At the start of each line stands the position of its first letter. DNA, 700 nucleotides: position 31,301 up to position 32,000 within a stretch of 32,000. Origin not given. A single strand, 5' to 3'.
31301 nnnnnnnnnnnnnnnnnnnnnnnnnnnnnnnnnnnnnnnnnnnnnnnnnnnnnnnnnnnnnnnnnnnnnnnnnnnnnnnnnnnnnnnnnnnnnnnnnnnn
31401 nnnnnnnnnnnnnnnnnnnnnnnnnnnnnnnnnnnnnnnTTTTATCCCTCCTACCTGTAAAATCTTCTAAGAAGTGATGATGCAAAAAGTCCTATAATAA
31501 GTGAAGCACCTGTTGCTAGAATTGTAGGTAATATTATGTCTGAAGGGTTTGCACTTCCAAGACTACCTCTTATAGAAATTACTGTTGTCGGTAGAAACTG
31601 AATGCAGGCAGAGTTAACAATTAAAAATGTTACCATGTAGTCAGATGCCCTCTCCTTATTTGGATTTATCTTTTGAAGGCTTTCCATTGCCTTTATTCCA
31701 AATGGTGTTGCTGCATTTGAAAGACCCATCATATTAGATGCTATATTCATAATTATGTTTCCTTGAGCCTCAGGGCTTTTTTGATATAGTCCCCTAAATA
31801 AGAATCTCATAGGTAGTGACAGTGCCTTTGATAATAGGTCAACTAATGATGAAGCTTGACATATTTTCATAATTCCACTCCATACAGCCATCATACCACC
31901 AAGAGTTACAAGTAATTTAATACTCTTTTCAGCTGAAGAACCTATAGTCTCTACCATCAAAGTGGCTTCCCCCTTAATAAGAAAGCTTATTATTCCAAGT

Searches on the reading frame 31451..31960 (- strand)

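Call 64: search_protein_families(library=pfam, proteins=[window:31451-31960:-], max_evalue=0.001)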
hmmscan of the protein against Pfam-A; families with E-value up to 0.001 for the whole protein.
window:31451-31960:- (169 aa): 1 family
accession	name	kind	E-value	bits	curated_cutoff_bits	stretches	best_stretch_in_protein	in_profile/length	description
PF07670.19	Gate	-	7.8e-13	49.2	29.6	1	18-133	2-103/104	Nucleoside recognition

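Call 66: search_protein_families(library=ncbifam, proteins=[window:31451-31960:-], max_evalue=0.01)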
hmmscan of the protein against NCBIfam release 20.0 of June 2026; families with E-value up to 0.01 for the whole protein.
window:31451-31960:- (169 aa): 0 families
